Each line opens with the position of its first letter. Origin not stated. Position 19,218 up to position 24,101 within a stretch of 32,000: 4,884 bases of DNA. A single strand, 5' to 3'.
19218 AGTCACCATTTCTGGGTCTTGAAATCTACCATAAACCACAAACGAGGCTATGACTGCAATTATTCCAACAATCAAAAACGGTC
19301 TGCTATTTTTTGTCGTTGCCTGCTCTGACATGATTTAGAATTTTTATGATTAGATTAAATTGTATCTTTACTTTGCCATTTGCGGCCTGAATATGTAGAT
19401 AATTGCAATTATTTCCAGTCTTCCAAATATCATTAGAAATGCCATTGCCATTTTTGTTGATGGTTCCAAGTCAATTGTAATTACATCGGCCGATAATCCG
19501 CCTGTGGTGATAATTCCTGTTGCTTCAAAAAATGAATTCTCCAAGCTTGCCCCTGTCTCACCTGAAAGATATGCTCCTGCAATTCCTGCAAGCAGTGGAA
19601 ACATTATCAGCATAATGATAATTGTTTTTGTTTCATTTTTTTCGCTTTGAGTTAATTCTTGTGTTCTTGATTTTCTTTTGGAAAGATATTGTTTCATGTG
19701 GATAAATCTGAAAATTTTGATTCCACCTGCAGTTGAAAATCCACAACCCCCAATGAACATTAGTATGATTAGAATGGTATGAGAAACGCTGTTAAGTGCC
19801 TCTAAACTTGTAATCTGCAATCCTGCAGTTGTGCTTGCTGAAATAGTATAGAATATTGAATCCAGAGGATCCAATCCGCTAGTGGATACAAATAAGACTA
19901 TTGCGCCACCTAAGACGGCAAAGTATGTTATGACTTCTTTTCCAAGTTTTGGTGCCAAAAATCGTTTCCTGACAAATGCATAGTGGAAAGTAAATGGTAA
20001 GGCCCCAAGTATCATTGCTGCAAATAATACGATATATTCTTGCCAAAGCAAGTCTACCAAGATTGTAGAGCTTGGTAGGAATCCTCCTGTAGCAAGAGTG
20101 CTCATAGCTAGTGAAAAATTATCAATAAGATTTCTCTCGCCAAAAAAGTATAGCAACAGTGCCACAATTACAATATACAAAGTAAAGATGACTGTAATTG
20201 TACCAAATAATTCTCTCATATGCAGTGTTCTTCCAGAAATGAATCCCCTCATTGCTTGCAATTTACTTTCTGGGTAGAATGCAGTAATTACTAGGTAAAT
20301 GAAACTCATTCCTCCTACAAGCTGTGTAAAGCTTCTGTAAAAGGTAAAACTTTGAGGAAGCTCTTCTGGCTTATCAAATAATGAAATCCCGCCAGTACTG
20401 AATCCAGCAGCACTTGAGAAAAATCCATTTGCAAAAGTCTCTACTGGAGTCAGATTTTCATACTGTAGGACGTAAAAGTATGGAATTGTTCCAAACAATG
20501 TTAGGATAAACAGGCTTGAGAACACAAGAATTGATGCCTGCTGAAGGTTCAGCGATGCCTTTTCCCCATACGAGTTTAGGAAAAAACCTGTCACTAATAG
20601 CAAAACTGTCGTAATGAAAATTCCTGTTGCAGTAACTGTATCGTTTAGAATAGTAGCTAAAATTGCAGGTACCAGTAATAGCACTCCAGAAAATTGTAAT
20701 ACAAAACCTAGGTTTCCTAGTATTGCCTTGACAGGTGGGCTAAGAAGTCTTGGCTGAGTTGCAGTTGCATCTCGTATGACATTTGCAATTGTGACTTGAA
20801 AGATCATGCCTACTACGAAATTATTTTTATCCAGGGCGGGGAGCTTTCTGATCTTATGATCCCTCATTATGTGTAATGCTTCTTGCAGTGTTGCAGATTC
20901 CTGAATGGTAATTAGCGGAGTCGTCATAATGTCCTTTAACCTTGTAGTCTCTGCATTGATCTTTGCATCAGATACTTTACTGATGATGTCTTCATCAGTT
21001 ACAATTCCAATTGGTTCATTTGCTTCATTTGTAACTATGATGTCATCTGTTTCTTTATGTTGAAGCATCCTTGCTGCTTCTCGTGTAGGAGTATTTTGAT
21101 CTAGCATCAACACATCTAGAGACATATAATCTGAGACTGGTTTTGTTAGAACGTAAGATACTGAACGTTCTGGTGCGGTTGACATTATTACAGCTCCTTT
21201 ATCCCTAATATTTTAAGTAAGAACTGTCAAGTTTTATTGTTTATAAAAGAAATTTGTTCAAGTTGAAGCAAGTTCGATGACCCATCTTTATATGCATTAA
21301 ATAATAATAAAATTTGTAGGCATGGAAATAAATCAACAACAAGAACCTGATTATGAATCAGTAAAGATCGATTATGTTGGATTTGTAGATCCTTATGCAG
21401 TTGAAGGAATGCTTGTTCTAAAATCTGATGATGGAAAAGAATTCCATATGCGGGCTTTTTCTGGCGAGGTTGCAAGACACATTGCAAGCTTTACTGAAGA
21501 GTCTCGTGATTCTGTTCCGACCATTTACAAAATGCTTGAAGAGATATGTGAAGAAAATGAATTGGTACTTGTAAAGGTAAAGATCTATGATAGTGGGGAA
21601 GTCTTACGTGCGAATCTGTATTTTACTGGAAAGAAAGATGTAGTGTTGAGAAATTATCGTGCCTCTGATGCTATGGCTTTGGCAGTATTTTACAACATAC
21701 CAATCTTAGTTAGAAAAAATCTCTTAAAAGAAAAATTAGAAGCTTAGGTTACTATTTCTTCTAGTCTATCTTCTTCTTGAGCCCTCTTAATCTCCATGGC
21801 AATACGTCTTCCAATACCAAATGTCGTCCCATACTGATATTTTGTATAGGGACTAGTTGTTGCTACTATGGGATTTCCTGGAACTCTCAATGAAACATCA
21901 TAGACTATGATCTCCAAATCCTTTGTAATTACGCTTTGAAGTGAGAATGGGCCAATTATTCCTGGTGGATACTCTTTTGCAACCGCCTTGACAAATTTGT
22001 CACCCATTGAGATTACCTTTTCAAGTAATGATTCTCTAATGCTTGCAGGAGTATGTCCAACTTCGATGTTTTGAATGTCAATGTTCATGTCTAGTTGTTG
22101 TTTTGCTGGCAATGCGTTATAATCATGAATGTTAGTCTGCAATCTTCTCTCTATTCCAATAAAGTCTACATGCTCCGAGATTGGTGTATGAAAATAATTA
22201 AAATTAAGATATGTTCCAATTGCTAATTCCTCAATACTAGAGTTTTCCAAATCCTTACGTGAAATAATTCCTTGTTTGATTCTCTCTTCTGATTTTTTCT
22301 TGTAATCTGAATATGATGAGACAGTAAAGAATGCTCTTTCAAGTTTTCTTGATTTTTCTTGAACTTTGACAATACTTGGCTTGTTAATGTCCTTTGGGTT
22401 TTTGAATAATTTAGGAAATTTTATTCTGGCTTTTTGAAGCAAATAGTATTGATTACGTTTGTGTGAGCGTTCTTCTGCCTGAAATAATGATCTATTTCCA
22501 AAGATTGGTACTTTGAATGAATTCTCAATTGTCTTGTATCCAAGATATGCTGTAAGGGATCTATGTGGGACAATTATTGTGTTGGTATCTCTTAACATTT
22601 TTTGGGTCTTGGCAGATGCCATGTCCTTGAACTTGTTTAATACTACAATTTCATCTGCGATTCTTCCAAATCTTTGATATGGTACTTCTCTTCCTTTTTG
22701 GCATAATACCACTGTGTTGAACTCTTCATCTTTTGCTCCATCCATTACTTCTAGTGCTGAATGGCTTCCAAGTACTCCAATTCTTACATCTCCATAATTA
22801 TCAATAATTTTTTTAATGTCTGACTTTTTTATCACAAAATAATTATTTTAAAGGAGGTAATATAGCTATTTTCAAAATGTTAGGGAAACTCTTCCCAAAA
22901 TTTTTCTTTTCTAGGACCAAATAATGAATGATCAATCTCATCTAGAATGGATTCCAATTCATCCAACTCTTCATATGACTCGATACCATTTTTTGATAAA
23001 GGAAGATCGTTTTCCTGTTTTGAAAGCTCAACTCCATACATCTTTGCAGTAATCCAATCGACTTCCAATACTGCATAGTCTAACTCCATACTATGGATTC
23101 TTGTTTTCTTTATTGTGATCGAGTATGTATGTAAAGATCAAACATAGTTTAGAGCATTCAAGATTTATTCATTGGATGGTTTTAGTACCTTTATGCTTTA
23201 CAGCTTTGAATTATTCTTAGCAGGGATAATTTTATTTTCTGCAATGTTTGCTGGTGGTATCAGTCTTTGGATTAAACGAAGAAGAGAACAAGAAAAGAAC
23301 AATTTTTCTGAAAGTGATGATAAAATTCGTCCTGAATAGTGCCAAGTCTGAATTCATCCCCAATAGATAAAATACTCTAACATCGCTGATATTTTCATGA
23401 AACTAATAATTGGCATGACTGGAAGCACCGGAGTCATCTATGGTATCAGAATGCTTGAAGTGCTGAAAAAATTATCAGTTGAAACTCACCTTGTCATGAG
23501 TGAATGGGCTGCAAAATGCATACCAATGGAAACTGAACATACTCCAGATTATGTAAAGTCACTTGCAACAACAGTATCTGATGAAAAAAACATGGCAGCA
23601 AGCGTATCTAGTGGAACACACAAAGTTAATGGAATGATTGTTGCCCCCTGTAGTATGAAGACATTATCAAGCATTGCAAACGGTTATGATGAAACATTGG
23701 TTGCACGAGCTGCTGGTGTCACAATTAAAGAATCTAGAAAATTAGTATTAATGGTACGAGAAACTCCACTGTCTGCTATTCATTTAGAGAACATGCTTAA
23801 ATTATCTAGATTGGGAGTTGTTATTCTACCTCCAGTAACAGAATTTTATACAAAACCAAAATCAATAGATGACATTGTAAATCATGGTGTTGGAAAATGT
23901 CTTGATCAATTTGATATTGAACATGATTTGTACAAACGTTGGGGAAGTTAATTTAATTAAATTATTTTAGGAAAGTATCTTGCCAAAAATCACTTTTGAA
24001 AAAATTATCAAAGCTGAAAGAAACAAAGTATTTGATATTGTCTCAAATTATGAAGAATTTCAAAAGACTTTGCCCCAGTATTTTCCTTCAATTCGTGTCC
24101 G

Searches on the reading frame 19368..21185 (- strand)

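Call 21: search_protein_families(library=pfam, proteins=[window:19368-21185:-], max_evalue=0.001)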
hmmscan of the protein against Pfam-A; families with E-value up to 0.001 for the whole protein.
window:19368-21185:- (605 aa): 2 families
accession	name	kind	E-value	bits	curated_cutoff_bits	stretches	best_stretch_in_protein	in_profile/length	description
PF00571.33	CBS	-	2.2e-22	79.6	24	2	84-129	2-47/57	CBS domain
PF02386.22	TrkH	-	2e-18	66.6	27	2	438-600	314-491/502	Cation transport protein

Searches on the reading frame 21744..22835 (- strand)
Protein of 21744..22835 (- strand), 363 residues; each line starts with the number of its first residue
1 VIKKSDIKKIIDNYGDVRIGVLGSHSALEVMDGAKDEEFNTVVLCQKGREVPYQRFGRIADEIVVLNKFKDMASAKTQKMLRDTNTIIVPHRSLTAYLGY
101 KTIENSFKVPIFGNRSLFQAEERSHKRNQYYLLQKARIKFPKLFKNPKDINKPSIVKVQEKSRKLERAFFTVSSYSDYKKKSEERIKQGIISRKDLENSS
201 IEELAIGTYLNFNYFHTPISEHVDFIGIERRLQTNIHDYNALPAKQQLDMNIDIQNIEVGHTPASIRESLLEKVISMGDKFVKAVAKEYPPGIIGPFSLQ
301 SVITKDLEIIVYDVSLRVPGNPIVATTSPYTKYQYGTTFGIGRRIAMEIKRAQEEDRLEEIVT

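Call 21: search_protein_families(library=pfam, proteins=[window:21744-22835:-], max_evalue=0.001)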
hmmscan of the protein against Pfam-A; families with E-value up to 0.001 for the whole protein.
window:21744-22835:- (363 aa): 2 families
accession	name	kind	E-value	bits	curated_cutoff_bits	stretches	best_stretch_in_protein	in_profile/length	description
PF06973.17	DUF1297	-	4.7e-73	245.2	23.8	1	177-363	1-188/188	Domain of unknown function (DUF1297)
PF06849.18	DUF1246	-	3.1e-47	160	25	1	19-144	1-122/122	Protein of unknown function (DUF1246)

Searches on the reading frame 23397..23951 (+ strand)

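Call 21: search_protein_families(library=pfam, proteins=[window:23397-23951:+], max_evalue=0.001)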
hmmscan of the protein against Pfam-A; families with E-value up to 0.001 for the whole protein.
window:23397-23951:+ (184 aa): 1 family
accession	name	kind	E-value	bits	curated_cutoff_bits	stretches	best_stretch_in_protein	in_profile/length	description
PF02441.25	Flavoprotein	-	9.7e-45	152.5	22.7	1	1-171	1-161/162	Flavoprotein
